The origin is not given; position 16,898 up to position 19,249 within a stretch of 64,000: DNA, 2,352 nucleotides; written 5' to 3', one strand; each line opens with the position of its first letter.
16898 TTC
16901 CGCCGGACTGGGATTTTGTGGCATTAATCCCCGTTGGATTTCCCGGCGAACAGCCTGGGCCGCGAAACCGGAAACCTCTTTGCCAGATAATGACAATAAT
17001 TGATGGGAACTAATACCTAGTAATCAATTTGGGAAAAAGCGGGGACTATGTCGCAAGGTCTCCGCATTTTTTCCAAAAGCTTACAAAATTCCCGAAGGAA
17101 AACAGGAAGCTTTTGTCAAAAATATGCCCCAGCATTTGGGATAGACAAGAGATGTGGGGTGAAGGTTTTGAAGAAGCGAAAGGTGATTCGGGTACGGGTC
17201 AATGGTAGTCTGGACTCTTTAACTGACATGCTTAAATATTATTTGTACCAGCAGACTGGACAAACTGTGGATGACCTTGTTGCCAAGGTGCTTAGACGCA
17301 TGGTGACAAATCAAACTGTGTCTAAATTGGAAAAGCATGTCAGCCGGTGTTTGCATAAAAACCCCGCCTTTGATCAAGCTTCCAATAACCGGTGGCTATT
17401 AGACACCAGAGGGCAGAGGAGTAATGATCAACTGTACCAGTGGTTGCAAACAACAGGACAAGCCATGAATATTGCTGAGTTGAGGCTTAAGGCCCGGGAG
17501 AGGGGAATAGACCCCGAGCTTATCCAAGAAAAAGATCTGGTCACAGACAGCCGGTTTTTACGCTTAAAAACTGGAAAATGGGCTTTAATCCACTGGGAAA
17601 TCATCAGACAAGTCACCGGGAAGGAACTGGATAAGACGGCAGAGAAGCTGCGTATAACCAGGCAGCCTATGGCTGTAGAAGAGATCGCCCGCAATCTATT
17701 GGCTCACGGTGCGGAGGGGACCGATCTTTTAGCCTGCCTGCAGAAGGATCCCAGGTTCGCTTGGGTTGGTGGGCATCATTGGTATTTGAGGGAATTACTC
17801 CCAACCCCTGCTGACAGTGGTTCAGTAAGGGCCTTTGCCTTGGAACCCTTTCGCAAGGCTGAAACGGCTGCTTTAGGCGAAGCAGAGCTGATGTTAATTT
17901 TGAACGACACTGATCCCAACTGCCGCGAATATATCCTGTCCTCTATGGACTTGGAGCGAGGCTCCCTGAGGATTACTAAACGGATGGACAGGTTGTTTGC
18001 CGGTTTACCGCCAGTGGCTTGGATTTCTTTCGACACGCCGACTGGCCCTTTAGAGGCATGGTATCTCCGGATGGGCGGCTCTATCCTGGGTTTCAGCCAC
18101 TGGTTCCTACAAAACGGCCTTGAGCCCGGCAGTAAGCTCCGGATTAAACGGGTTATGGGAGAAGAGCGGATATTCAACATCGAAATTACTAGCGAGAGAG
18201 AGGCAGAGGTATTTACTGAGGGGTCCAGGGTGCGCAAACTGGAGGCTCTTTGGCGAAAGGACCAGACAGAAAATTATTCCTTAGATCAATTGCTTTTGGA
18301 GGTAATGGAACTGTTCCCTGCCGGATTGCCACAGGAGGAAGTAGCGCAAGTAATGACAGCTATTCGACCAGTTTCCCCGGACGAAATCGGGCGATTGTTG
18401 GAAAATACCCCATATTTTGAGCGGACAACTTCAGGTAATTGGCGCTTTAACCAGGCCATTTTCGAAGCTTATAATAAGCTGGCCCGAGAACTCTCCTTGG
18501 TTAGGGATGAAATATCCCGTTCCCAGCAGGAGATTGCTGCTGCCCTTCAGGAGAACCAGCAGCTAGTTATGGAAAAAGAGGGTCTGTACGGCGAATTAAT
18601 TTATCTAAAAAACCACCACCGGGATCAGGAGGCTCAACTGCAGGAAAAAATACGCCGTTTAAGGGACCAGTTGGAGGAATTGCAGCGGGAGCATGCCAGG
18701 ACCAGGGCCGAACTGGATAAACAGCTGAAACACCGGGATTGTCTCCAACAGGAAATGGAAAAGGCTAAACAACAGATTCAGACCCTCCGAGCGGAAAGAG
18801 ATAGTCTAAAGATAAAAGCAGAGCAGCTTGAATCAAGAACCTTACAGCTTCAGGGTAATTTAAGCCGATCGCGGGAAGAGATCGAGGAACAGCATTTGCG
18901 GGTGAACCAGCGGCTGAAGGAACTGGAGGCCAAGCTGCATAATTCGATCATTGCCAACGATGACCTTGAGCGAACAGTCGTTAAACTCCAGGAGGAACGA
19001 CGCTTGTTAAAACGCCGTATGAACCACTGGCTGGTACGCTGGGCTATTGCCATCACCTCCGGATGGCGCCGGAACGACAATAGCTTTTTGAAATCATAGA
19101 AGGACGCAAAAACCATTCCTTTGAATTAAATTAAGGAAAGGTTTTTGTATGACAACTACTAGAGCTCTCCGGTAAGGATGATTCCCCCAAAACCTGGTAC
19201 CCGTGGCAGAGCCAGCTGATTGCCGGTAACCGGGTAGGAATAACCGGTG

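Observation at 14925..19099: Orphan permuted DNA methyltransferase + nitroreductase + multi-HARE-HTH coiled-coil protein: candidate DNA-modification-sensing module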

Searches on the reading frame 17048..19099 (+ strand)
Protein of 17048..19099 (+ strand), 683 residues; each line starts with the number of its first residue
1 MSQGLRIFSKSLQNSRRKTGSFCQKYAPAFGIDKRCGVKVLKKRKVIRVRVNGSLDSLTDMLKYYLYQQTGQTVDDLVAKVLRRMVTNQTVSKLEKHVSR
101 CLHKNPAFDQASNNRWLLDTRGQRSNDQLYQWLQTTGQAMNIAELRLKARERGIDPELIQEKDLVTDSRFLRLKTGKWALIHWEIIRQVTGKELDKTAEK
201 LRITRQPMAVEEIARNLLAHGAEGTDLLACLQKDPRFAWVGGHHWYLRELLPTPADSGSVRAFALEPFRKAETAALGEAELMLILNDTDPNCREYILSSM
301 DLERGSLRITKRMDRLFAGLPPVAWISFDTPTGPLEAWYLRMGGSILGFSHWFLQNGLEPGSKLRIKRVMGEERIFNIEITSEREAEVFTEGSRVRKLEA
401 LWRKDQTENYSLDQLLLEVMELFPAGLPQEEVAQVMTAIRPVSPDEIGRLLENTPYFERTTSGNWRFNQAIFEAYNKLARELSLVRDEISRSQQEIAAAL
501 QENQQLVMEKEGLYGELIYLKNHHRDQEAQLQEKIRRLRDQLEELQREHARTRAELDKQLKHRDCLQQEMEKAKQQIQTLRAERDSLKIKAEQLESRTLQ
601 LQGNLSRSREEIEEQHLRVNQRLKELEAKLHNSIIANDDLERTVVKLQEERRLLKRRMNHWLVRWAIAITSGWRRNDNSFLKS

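Call 3: search_protein_families(library=pfam, proteins=[window:17048-19099:+], max_evalue=0.01)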
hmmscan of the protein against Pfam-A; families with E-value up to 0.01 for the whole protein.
window:17048-19099:+ (683 aa): 2 families
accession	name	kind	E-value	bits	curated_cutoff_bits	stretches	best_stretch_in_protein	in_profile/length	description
PF08614.16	ATG16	-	3.3e-05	24.6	33.7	1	467-597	16-145/200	Autophagy protein 16 (ATG16)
PF11459.13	AbiEi_3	-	0.0083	16.2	26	0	414-454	64-104/157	Transcriptional regulator, AbiEi antitoxin, Type IV TA system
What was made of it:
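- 18281..18448 (+): Fourth HARE-HTH-like winged helix (residues 372-427). Weak AbiEi_3 Pfam hit at E 0.007 (call 3).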

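Call 4: search_protein_families(library=ncbifam, proteins=[window:17048-19099:+], max_evalue=0.01)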
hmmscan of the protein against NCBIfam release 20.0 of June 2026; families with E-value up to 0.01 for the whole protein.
window:17048-19099:+ (683 aa): 10 families
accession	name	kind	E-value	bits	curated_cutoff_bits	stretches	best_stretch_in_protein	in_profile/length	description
TIGR04567.1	RNAP_delt_lowGC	equivalog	2e-06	27.9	42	0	127-189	7-76/83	DNA-directed RNA polymerase subunit delta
NF002572.0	PRK02224.1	equivalog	2.2e-06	26.3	1087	1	469-659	240-429/888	DNA double-strand break repair ATPase Rad50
TIGR02168.1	SMC_prok_B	equivalog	2.9e-06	25.3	567.35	1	473-658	281-472/1181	chromosome segregation protein SMC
NF009344.0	PRK12705.1-1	equivalog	0.00068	18.3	831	1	481-634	54-200/572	hypothetical protein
TIGR02169.1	SMC_prok_A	equivalog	0.00082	17.2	729.4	1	527-643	669-788/1165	chromosome segregation protein SMC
NF041035.1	Rad50_Halo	equivalog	0.001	17.6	1000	1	468-659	239-429/883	DNA double-strand break repair ATPase Rad50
TIGR04523.1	Mplasa_alph_rch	subfamily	0.0017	16.3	270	1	477-657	346-525/745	helix-rich protein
TIGR04211.1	SH3_and_anchor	equivalog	0.0056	16.3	65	0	566-652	78-163/198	TIGR04211 family SH3 domain-containing protein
NF045487.1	ASRP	equivalog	0.008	14.8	300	0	485-649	110-270/593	archaea-specific SMC-related protein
NF045964.1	RNAP_delt_plasma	equivalog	0.0089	16.1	72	0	162-181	57-76/77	DNA-directed RNA polymerase subunit delta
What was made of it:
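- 17219..17788 (+): Three tandem HARE-HTH-like winged helices (residues 18-78, 84-140, 151-207). The NCBIfam RNAP delta model hits unit 2 at E 2e-6 (call 4).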

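Call 6: search_solved_structures(query=window:17048-19099:+, max_evalue=1, show_alignments=2)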
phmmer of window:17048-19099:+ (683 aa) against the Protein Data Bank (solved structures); distinct sequences matched with E-value up to 1: 5.
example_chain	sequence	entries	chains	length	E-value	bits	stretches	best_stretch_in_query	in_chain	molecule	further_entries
5i4z_A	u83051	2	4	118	0.32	12.4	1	525-596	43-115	Myc proto-oncogene protein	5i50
9cuy_c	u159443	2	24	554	0.37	12.2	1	540-630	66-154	Short tail fiber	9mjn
2wty_A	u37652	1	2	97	0.45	11.9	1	519-595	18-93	TRANSCRIPTION FACTOR MAFB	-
7saf_A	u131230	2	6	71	0.63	11.4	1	516-570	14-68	General control transcription factor GCN4/M protein chimera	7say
4auw_A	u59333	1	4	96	0.77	11.2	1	519-595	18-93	TRANSCRIPTION FACTOR MAFB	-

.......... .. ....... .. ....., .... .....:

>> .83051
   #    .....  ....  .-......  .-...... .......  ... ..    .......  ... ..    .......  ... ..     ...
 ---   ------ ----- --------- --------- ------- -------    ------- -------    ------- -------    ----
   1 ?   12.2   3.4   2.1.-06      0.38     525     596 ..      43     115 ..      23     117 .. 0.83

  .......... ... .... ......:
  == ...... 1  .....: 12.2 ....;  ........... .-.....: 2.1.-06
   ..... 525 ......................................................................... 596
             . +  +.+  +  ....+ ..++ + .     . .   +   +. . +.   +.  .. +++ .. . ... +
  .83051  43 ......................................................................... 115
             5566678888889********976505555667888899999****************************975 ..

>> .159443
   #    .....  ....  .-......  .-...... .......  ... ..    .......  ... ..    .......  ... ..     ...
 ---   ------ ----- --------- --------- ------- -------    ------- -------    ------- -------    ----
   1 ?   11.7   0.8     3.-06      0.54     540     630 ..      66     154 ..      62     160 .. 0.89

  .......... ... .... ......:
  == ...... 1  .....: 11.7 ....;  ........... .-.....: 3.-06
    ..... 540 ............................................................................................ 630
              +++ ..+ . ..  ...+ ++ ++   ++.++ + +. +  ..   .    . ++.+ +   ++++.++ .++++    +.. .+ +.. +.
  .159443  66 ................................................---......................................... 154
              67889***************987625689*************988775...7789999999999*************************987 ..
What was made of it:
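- Tried and rejected: Only coiled-coil noise was returned (call 6).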

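Call 14: find_homologous_proteins(query=window:17168-19099:+, max_evalue=0.001)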
Query window:17168-19099:+ (643 aa): 14 proteins with E <= 0.001 among 8000 candidates.
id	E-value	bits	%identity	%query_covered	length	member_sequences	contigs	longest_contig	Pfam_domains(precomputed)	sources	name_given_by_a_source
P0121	0.0e+0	1426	100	100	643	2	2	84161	-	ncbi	ncbi:MAG: hypothetical protein ACOY9Y_07000 [Bacillota bacterium]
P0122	0.0e+0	1261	86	100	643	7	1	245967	-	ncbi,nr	ncbi:MAG: hypothetical protein KGZ75_13405 [Syntrophomonadaceae bacterium]|nr:hypothetical protein [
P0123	0.0e+0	1192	82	100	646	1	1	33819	-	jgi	jgi:hypothetical protein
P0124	0.0e+0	1192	82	100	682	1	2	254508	-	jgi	jgi:hypothetical protein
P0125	1.9e-267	907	65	97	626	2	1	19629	-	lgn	-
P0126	2.1e-231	788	57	98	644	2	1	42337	-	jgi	-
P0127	1.8e-181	623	47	99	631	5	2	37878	-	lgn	-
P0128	2.5e-141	490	40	98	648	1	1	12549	-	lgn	-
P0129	7.2e-140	485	40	99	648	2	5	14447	-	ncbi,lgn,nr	ncbi:MAG: hypothetical protein H5U02_10060 [Clostridia bacterium]|nr:hypothetical protein [Clostridi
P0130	3.3e-134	467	39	99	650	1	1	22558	-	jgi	jgi:phage shock protein A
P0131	4.1e-115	404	38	98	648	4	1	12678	-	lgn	-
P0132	3.5e-109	384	35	98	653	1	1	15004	-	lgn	-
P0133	2.5e-108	381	35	97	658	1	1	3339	-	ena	-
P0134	3.8e-77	278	37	65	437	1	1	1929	-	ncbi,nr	ncbi:MAG TPA: hypothetical protein GX711_07600, partial [Clostridia bacterium]|nr:hypothetical prote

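Call 25: find_encoding_contigs(protein=P0127, flank=8000, max_places=1)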
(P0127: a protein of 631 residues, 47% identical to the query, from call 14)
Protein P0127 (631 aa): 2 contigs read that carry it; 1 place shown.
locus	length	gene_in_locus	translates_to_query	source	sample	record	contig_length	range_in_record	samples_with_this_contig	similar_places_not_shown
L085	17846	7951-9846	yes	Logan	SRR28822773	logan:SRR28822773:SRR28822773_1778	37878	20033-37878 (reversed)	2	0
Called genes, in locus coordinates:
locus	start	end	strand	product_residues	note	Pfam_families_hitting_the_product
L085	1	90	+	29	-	?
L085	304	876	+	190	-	PF02698:DUF218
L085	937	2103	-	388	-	PF06898:YqfD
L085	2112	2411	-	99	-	PF07873:YabP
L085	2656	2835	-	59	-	PF01165:Ribosomal_S21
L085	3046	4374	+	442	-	PF01546:Peptidase_M20, PF07687:M20_dimer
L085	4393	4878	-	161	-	PF14539:DUF4442, PF13622:4HBT_3 (weak), PF03061:4HBT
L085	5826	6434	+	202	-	PF10646:Germane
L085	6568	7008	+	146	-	-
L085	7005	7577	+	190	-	PF03266:NTPase_1, PF13191:AAA_16 (faint), PF13401:AAA_22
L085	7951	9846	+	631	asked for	-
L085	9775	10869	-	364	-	PF12945:PilZNR, PF00142:Fer4_NifH (weak), PF01656:CbiA, PF02374:ArsA_ATPase (faint), PF09140:MipZ (weak), PF10609:ParA, PF13614:AAA_31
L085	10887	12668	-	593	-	PF02903:Alpha-amylase_N (weak), PF00128:Alpha-amylase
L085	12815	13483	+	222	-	PF01966:HD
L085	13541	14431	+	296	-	PF00005:ABC_tran, PF13304:AAA_21, PF27102:NodI_C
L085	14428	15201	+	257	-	PF01061:ABC2_membrane, PF12698:ABC2_membrane_3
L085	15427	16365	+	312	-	PF02729:OTCace_N, PF00185:OTCace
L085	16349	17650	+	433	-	PF01979:Amidohydro_1, PF07969:Amidohydro_3 (weak), PF12890:DHOase, PF07969:Amidohydro_3 (weak)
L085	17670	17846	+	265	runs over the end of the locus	PF10418:DHODB_Fe-S_bind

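Call 26: find_encoding_contigs(protein=P0130, flank=8000, max_places=1)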
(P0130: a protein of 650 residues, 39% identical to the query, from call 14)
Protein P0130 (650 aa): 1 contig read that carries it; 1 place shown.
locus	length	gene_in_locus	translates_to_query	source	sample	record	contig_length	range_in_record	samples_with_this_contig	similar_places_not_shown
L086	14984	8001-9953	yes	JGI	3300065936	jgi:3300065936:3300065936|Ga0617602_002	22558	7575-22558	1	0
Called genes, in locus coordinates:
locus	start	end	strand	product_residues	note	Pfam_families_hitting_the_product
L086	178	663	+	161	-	PF01037:AsnC_trans_reg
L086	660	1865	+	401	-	PF00155:Aminotran_1_2, PF00266:Aminotran_5 (weak), PF01041:DegT_DnrJ_EryC1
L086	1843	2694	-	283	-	PF03780:Asp23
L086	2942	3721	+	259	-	PF21984:DnaD_N, PF07261:DnaB_2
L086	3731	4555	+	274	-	PF00308:Bac_DnaA (weak), PF01695:IstB_IS21, PF00004:AAA (weak)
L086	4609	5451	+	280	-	PF08543:Phos_pyr_kin, PF00294:PfkB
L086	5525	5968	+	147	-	PF01252:Peptidase_A8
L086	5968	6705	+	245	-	PF01790:LGT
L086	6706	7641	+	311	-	PF01479:S4, PF00849:PseudoU_synth_2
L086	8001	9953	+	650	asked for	-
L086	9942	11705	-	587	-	PF02903:Alpha-amylase_N (weak), PF00128:Alpha-amylase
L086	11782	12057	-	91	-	-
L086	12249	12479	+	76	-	PF07870:DUF1657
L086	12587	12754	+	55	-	-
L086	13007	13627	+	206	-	PF00293:NUDIX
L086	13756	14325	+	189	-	PF06941:NT5C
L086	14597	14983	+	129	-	?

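Call 27: find_encoding_contigs(protein=P0132, flank=8000, max_places=1)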
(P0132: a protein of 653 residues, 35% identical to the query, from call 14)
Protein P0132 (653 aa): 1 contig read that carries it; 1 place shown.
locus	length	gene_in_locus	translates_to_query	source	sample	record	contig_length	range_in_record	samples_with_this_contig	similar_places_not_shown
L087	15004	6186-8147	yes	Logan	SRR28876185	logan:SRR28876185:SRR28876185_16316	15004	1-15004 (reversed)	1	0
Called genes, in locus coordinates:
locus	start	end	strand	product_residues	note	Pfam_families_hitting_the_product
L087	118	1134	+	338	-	PF02608:Bmp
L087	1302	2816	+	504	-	PF02463:SMC_N (faint), PF00005:ABC_tran, PF13401:AAA_22 (faint), PF00005:ABC_tran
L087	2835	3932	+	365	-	PF02653:BPD_transp_2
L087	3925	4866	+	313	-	PF02653:BPD_transp_2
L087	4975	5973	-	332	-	PF00356:LacI, PF00532:Peripla_BP_1, PF13407:Peripla_BP_4 (weak), PF13377:Peripla_BP_3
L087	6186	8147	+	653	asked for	-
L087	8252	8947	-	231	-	PF05949:DUF881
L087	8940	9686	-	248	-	PF05949:DUF881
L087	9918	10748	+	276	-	PF19293:CdaA_N (weak), PF02457:DAC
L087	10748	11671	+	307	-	PF07949:YbbR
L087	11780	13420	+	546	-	PF28550:DUF8436, PF01266:DAO (faint), PF03486:HI0933_like (faint), PF21688:FAD-depend_C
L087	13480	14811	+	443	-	PF02878:PGM_PMM_I, PF02879:PGM_PMM_II, PF02880:PGM_PMM_III, PF00408:PGM_PMM_IV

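Call 47: search_protein_families(library=padloc, proteins=[window:17168-19099:+], max_evalue=0.01)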
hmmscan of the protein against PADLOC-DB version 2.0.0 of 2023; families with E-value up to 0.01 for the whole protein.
window:17168-19099:+ (643 aa): 6 families
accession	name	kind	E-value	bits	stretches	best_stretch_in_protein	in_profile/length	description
PDLC03859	LmuB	-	4.4e-06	24.2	1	423-622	269-483/611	-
PDLC03863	LmuB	-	0.00027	17.7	1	417-617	231-434/610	-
PDLC00551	JetC2|JetC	-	0.0003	16.8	1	430-621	789-975/1365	DUF3584 domain; MukB-like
PDLC00580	JetC3|JetC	-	0.00086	15.6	1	443-614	213-387/1068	DUF3584 domain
PDLC00519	JetC1|JetC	-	0.0012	15.1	1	433-620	277-466/1097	DUF3584 domain; MukB-like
PDLC03865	LmuB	-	0.0014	14.9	1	428-607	332-500/1007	-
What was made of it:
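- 18452..19018 (+): Single helix of about 190 residues, a predicted coiled coil. Only coiled-coil-type hits to SMC, Rad50, LmuB and JetC models (calls 4, 47).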

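Call 52: search_protein_families(library=pfam, alignment_id=A2, max_evalue=1)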
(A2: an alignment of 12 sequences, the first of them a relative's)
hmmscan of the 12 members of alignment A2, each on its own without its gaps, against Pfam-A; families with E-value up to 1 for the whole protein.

A. member 1, P0121 (643 aa): 13 families
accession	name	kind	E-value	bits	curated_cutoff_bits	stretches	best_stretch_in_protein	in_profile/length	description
PF08614.16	ATG16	-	2.7e-05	24.9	33.7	1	427-557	16-145/200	Autophagy protein 16 (ATG16)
PF11459.13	AbiEi_3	-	0.0074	16.3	26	1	374-414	64-104/157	Transcriptional regulator, AbiEi antitoxin, Type IV TA system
PF25762.1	HAUS1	-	0.013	15.7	40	1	563-622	110-169/236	HAUS augmin-like complex subunit 1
PF16526.10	CLZ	-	0.019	15.8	26.7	1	470-518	11-56/71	C-terminal leucine zipper domain of cyclic nucleotide-gated channels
PF05066.19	HARE-HTH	-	0.021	15.6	25.9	0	33-78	19-68/71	HB1, ASXL, restriction endonuclease HTH domain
PF06156.18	YabA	-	0.026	15.5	30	1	429-507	4-78/103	Initiation control protein YabA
PF00038.26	Filament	-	0.084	12.9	40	1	435-521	198-284/313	Intermediate filament protein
PF03826.22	OAR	-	0.12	12.7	20.1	1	102-111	7-16/19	OAR motif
PF13863.11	DUF4200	-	0.34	11.7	29.7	2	486-555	38-107/119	Domain of unknown function (DUF4200)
PF13851.11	GAS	-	0.62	9.9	32.3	0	483-564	44-121/200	Growth-arrest specific micro-tubule binding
PF13060.11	DUF3921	-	0.65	10.5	25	0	429-461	11-46/58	Protein of unknown function (DUF3921)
PF03961.19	FapA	-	0.65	10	31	1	421-509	143-233/272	Flagellar Assembly Protein A beta solenoid domain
PF00261.25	Tropomyosin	-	0.77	9.6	38.6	0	438-618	46-218/242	Tropomyosin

B. families by the number of members that match (of 12 scanned): 53 families (the first 25 are shown)
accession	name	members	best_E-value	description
PF05066.19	HARE-HTH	9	0.00032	HB1, ASXL, restriction endonuclease HTH domain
PF16526.10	CLZ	6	0.0035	C-terminal leucine zipper domain of cyclic nucleotide-gated channels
PF08614.16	ATG16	5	2.7e-05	Autophagy protein 16 (ATG16)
PF13851.11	GAS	5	0.013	Growth-arrest specific micro-tubule binding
PF06156.18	YabA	5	0.026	Initiation control protein YabA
PF00038.26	Filament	3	5.6e-05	Intermediate filament protein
PF10473.14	CENP-F_leu_zip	3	0.002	Leucine-rich repeats of kinetochore protein Cenp-F/LEK1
PF07926.17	TPR_MLP1_2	3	0.0031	TPR/MLP1/MLP2-like protein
PF25450.1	Rab11-FIP3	3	0.0078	Rab11-FIP3-like domain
PF25762.1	HAUS1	3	0.013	HAUS augmin-like complex subunit 1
PF09787.14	Golgin_A5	3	0.016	Golgin subfamily A member 5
PF16454.10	PI3K_P85_iSH2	2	0.0018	Phosphatidylinositol 3-kinase regulatory subunit P85 inter-SH2 domain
PF13863.11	DUF4200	2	0.0022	Domain of unknown function (DUF4200)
PF07889.17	DUF1664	2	0.0089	Protein of unknown function (DUF1664)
PF16559.10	GIT_CC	2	0.0092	GIT coiled-coil Rho guanine nucleotide exchange factor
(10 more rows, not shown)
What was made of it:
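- On HARE-HTH (PF05066): Nine of 12 family members hit at E<=1, with a best E of 3e-4 (call 52).
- Closest known: HARE-HTH domain. Different: The window protein scores below the Pfam gathering score (15.6 against 25.9, call 52).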

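Call 57: predict_structure(alignment_id=A2)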
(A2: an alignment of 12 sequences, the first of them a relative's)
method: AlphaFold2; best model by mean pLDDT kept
length: 643 residues; sequences in the alignment: 12
mean_pLDDT: 81.4   pTM: 0.56
mean pLDDT of the five models: 81.4, 81.4, 80.9, 80.7, 80.4
residues with pLDDT >= 90: 222; 70-90: 271; 50-70: 133; < 50: 17
segments of 3 or more residues with pLDDT < 50: 1-3, 631-643
pLDDT, mean of each block of 10 residues (from residue 1): 61 89 91 91 79 90 91 90 89 91 92 87 89 92 90 93 92 85 86 93 91 74 77 90 85 92 90 87 93 92 90 93 93 90 91 89 87 91 88 88 88 90 90 89 88 83 78 73 70 69 65 61 60 62 67 69 68 69 70 68 67 54 55 35 30
secondary structure, 60 per line:
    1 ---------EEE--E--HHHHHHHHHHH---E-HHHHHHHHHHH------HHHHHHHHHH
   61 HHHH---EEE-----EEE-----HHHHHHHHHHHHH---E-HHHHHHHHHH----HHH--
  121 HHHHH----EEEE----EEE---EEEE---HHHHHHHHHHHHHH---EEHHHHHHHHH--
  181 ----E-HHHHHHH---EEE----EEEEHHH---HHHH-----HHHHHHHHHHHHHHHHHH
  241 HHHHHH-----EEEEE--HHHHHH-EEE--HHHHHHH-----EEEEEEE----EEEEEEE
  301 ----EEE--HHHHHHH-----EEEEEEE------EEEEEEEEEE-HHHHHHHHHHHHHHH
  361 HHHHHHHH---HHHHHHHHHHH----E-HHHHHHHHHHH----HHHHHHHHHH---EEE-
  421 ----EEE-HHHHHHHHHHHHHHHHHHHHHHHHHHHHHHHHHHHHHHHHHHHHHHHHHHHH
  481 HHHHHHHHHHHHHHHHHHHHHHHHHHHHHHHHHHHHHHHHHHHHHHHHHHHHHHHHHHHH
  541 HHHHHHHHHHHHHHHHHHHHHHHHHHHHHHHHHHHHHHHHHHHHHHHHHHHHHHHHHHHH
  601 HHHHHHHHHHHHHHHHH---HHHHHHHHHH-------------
elements in order: E10-12 H18-28 H34-44 H51-64 E68-70 E76-78 H84-96 H102-111 H121-125 E130-133 E138-140 E144-147 H151-164 H170-178 H187-193 E197-199 E204-207 H214-217 H223-246 E252-256 H259-264 E266-268 H271-277 E283-289 E294-300 E305-307 H310-316 E322-328 E335-344 H346-368 H372-382 H389-399 H404-413 E417-419 E425-427 H429-617 H621-630
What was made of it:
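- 18452..19018 (+): Call 57.
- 19019..19096 (+): C-terminal tail with a short hydrophobic helix (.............) followed by basic residues. It is a possible membrane-targeting sequence; this is inference. The model shows a helix at 621-630 with low confidence (call 57).
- Checked: The large protein has four winged-helix units and a helix of about 190 residues (AF2 model, pLDDT about 90 over residues 10-450, call 57).
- There is no nuclease, ATPase or toxin domain in any of the three proteins (calls 3, 4, 57).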
